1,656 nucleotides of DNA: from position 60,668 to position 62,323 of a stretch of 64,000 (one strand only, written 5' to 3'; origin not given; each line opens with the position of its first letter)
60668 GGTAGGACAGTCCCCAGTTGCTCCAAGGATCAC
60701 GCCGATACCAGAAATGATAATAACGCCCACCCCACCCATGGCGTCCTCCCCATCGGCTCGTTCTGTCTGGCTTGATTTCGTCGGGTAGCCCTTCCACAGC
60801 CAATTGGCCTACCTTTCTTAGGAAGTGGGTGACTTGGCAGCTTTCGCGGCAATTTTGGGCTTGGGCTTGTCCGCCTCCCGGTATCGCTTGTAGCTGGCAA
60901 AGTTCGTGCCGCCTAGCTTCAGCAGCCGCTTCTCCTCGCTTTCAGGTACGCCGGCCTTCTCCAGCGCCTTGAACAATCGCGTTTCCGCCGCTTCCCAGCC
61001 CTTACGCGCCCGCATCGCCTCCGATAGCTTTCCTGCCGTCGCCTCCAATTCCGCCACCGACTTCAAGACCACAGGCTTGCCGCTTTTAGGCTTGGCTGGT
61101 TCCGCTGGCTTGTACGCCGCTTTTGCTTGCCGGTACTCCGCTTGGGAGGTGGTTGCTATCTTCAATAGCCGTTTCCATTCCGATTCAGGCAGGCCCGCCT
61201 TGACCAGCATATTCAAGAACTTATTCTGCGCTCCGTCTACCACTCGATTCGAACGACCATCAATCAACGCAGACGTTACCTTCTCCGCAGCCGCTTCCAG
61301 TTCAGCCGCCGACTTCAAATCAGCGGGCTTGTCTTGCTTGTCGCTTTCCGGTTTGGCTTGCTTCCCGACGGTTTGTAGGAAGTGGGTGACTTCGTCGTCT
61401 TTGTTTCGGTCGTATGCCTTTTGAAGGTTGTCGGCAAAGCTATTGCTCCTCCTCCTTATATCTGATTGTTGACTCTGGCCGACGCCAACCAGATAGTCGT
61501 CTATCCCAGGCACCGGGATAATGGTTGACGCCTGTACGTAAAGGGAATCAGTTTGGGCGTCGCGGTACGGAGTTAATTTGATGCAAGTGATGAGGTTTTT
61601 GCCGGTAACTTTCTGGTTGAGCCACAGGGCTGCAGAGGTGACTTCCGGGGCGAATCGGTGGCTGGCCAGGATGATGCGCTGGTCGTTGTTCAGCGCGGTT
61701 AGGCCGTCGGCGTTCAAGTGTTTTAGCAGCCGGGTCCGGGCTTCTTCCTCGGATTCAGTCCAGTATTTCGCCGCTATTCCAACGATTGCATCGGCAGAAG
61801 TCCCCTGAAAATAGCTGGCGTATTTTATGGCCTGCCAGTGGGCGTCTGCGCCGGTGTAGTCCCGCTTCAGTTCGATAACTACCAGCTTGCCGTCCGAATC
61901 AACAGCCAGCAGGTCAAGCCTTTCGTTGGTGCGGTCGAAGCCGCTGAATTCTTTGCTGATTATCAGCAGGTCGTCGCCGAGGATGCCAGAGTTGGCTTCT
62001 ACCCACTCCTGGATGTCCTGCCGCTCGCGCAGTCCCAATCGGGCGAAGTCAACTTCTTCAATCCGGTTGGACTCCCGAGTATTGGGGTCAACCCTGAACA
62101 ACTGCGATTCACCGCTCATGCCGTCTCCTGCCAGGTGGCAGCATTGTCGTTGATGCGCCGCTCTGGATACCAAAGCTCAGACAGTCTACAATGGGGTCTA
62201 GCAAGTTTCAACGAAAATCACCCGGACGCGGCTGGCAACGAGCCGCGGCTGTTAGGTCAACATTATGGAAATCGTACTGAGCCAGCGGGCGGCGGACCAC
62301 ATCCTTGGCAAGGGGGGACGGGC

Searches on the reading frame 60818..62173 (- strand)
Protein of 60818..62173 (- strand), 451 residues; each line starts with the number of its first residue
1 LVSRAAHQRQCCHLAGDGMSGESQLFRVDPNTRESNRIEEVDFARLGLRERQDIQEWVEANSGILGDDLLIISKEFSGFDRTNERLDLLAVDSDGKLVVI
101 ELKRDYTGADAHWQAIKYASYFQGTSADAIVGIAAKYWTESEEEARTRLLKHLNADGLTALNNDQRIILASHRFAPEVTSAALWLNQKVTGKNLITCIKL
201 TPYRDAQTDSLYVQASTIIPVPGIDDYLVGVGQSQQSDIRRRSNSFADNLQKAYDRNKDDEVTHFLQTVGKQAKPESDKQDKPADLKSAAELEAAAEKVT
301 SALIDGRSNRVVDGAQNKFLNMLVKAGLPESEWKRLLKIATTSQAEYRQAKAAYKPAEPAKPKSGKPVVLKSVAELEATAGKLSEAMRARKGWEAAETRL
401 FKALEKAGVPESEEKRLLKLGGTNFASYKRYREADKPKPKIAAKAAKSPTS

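Call 31: search_protein_families(library=ncbifam, proteins=[window:60818-62173:-], max_evalue=0.01)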
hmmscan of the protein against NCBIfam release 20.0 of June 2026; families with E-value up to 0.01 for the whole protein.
window:60818-62173:- (451 aa): 1 family
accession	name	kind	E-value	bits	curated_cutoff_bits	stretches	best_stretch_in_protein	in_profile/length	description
NF003270.0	PRK04247.1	equivalog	1.6e-07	30.6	216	1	51-133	130-210/250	endonuclease NucS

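Call 32: search_protein_families(library=padloc, proteins=[window:60818-62173:-], max_evalue=0.01)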
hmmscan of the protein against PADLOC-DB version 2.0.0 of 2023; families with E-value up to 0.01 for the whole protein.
window:60818-62173:- (451 aa): 12 families
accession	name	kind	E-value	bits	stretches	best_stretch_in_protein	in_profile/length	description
PDLC04913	PDC-S11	-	8.9e-68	227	1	25-253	1-231/375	-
PDLC04909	PDC-S11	-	9.4e-55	184.6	1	34-270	10-253/347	-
PDLC04915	PDC-S11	-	2.1e-48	163.5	1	34-262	10-243/379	-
PDLC04910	PDC-S11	-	4.1e-47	159.2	1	26-255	2-231/359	-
PDLC04916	PDC-S11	-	8.2e-31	105.3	1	42-229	16-194/358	-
PDLC04944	PDC-S18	-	1.1e-06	26.3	1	47-140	19-105/307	-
PDLC04914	PDC-S11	-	8.5e-05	19.9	1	36-140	6-108/314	-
PDLC04946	PDC-S18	-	0.00051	17.2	1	22-106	20-96/365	-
PDLC04911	PDC-S11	-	0.0016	15.8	0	36-140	6-111/318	-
PDLC04945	PDC-S18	-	0.0017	15.7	1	49-131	20-98/302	-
PDLC04912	PDC-S11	-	0.0026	15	0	35-140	5-111/313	-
PDLC00385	SduA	-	0.0031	14.9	1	52-145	160-251/319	DUF4263 domain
